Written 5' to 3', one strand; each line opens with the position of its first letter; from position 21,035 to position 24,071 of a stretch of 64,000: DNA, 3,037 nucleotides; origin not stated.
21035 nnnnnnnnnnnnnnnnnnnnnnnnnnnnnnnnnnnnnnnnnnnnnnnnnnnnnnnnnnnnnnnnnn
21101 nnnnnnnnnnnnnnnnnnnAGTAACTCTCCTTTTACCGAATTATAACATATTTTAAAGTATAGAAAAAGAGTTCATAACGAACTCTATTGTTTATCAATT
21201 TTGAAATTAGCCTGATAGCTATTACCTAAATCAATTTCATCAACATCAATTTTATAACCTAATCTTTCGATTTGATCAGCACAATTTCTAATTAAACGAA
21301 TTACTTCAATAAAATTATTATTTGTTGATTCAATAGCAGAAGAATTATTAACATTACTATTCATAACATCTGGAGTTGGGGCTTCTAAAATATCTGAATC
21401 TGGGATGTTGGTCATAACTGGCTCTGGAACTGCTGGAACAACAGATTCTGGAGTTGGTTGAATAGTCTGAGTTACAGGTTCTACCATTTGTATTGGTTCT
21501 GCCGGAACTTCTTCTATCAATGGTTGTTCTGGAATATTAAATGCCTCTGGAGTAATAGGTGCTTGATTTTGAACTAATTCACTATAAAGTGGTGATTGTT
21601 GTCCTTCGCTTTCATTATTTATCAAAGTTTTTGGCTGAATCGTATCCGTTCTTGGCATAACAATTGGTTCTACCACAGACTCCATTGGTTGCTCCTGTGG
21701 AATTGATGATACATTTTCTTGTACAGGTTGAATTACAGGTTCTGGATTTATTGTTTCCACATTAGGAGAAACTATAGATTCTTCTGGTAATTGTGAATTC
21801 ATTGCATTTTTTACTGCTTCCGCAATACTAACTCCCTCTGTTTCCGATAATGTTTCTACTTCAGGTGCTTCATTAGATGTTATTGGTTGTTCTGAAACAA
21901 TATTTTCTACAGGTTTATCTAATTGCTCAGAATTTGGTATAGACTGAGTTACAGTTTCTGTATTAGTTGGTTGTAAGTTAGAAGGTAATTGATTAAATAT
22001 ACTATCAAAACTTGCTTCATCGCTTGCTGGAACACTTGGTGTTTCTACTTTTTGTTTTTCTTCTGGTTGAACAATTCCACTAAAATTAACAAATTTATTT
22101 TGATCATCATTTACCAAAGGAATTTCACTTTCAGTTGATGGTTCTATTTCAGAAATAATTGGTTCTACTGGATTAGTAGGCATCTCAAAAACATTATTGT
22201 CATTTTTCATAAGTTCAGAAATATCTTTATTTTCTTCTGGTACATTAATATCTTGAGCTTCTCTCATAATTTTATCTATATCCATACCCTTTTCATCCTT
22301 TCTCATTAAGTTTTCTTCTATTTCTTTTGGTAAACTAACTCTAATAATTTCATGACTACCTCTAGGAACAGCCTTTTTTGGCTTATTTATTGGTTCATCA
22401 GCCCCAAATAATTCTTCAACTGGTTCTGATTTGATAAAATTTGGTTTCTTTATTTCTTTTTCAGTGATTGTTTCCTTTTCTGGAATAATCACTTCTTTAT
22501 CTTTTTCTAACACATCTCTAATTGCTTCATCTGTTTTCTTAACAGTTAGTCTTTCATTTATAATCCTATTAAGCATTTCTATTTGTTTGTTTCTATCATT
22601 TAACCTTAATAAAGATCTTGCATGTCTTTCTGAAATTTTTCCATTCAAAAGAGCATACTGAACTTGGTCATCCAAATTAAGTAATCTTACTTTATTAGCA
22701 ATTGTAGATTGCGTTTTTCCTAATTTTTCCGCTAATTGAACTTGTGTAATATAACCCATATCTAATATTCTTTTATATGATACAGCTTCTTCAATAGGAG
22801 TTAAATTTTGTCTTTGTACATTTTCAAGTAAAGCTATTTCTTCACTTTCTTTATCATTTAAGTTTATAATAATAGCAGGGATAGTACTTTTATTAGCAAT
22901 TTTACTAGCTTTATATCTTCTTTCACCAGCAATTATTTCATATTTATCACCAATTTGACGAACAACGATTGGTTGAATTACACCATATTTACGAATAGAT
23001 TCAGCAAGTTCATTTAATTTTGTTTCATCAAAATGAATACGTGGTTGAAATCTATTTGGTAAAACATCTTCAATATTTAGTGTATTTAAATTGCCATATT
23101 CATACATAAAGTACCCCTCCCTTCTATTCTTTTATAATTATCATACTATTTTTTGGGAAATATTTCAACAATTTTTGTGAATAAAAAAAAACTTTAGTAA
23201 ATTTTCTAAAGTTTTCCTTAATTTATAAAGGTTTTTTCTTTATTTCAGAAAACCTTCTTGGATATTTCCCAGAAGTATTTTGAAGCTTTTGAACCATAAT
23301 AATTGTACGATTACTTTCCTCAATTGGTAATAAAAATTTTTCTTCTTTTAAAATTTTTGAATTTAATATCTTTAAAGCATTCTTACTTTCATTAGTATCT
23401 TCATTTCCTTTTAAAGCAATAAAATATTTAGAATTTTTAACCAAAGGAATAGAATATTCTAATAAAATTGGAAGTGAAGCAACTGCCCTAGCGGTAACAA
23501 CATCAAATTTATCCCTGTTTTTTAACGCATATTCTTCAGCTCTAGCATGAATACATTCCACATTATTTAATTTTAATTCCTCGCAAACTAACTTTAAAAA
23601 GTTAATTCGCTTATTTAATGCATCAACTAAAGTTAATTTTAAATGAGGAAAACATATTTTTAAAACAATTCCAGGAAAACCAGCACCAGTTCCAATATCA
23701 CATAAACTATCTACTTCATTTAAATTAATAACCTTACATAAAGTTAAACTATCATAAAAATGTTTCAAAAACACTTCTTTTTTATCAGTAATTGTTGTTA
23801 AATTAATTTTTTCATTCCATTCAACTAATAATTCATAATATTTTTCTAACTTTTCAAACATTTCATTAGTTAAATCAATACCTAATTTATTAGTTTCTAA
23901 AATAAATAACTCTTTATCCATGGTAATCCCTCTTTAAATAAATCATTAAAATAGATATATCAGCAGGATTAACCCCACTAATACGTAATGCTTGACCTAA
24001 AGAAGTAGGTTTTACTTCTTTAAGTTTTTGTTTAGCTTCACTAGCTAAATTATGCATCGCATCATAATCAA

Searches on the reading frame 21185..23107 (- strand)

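Call 16: search_protein_families(library=pfam, proteins=[window:21185-23107:-], max_evalue=0.00001)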
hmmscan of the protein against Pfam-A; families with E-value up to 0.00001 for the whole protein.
window:21185-23107:- (640 aa): 2 families
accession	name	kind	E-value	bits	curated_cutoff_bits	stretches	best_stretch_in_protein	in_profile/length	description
PF02195.25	ParB_N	-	1.2e-31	109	26.3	1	6-98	2-95/95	ParB N-terminal domain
PF17762.8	HTH_ParB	-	2.5e-31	108.3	22.6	1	100-199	1-100/102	ParB HTH domain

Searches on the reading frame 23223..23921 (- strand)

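Call 16: search_protein_families(library=pfam, proteins=[window:23223-23921:-], max_evalue=0.00001)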
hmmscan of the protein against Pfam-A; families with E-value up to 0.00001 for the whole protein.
window:23223-23921:- (232 aa): 2 families
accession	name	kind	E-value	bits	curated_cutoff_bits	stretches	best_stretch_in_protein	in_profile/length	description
PF02527.21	GidB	-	5.4e-55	186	27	1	23-188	3-165/184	rRNA small subunit methyltransferase G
PF13847.12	Methyltransf_31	-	8.3e-08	32.5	27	1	72-149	6-89/145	Methyltransferase domain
